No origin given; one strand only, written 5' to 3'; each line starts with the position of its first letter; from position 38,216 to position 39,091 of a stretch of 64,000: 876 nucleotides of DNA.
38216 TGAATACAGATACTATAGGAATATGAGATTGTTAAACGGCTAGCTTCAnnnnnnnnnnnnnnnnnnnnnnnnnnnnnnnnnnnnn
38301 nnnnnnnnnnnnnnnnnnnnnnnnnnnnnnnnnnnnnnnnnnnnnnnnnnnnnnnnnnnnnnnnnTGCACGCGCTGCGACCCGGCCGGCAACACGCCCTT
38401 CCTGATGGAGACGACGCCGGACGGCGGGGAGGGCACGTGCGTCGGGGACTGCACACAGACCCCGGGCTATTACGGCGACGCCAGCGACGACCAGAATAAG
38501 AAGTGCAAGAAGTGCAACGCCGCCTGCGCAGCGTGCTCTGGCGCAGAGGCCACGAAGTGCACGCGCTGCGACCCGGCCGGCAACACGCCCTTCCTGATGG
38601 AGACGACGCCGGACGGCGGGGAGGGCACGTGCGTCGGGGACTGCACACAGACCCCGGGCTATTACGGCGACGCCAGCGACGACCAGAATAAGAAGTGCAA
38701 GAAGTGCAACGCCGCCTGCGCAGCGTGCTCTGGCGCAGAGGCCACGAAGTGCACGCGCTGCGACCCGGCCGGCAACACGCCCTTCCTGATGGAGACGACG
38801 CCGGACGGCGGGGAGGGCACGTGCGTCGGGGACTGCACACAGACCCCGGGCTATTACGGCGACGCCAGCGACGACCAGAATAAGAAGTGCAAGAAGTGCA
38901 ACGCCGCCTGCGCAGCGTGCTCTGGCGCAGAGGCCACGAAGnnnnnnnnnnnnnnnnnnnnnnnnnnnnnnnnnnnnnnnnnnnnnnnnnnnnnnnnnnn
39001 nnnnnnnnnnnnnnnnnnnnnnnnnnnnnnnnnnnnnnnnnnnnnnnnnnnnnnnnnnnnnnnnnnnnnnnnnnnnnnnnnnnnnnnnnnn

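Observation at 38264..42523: VSP gene carrying ~14.8 nucleotide-perfect 192-bp tandem repeats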

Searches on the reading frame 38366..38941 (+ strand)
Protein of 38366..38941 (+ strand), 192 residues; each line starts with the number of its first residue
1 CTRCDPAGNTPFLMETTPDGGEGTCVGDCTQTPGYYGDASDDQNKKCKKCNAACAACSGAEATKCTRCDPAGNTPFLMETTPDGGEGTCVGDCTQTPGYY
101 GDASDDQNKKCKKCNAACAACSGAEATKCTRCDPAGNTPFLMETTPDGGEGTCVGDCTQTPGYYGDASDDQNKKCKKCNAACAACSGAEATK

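Call 48: predict_structure(alignment_id=A2)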
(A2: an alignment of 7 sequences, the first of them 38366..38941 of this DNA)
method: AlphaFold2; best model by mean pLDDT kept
length: 192 residues; sequences in the alignment: 7
mean_pLDDT: 74.6   pTM: 0.58
mean pLDDT of the five models: 74.6, 66.9, 64.0, 58.0, 44.2
residues with pLDDT >= 90: 0; 70-90: 136; 50-70: 47; < 50: 9
segments of 3 or more residues with pLDDT < 50: 186-192
pLDDT, mean of each block of 10 residues (from residue 1): 77 72 78 74 74 75 74 84 72 81 73 81 72 84 74 83 73 75 48 40
secondary structure, 60 per line:
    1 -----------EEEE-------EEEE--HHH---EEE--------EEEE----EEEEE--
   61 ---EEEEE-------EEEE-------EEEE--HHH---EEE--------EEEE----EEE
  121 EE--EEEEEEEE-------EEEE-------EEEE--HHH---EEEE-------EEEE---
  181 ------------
elements in order: E12-15 E23-26 E35-37 E46-49 E54-58 E64-68 E76-79 E87-90 E99-101 E110-113 E118-122 E125-132 E140-143 E151-154 E163-166 E174-177

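Call 51: fold_search(model_id=the predicted structure, library=pdb)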
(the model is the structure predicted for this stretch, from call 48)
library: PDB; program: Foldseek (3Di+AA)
matches with E <= 10: 84; with E <= 0.001: 0
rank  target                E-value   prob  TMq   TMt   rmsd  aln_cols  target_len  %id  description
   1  4c99_B                7.7e-02  0.97  0.36  0.59   3.6       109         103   24  Mouse ZNRF3 ectodomain in complex with mouse RSPO2 Fu1-Fu2 crystal form I (released 2013-11-20)
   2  3mzw_A                2.6e-01  0.15  0.22  0.09  12.2       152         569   18  HER2 extracelluar region with affinity matured 3-helix affibody ZHER2:342 (released 2010-07-28)
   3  2uwi_A                2.6e-01  0.10  0.14  0.19  12.4       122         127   22  Structure of CrmE, a poxvirus TNF receptor (released 2007-07-10)
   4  5dmj_A                3.3e-01  0.06  0.12  0.14  14.6       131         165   15  Structure of the extracellular domain of the CD40 in complex with 3H56-5 DAB (released 2016-06-01)
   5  8hgo_B                4.3e-01  0.18  0.21  0.10  11.1       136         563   20  The EGF-bound EGFR/HER2 ectodomain complex (released 2023-02-08)
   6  5o4g_C                4.8e-01  0.16  0.21  0.09  11.5       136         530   18  HER2 in complex with Fab MF3958 (released 2018-05-16)
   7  3me4_A                5.1e-01  0.07  0.20  0.22  12.6       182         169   12  Crystal structure of mouse RANK (released 2010-06-02)
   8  2a91_A                5.4e-01  0.15  0.21  0.10  11.6       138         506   20  Crystal structure of ErbB2 domains 1-3 (released 2005-07-26)
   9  8zui_D                5.8e-01  0.05  0.16  0.20  12.2       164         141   13  Binary cluster of TNF-TNFR1 ectodomain complex (released 2025-06-11)
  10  1ncf_B                6.1e-01  0.05  0.17  0.21  12.4       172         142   11  A NEW PARADIGM FOR TUMOR NECROSIS FACTOR SIGNALLING (released 1995-12-07)
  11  5dmj_F                6.1e-01  0.03  0.16  0.18  13.2       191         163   13  Structure of the extracellular domain of the CD40 in complex with 3H56-5 DAB (released 2016-06-01)
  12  1ext_A                6.5e-01  0.06  0.18  0.20  12.0       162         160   11  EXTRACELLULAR DOMAIN OF THE 55KDA TUMOR NECROSIS FACTOR RECEPTOR. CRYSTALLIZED AT PH3.7 IN P 21 21 21. (released 1997-01-11)
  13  7kp7_F                6.5e-01  0.05  0.18  0.22  10.3       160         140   11  asymmetric mTNF-alpha hTNFR1 complex (released 2021-01-13)
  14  4kgq_D                6.9e-01  0.04  0.18  0.20  13.9       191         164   14  Crystal structure of a human light loop mutant in complex with dcr3 (released 2013-07-10)
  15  1tnr_R                8.3e-01  0.06  0.19  0.23  11.7       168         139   14  CRYSTAL STRUCTURE OF THE SOLUBLE HUMAN 55 KD TNF RECEPTOR-HUMAN TNF-BETA COMPLEX: IMPLICATIONS FOR TNF RECEPTOR ACTIVA (released 1994-07-31)
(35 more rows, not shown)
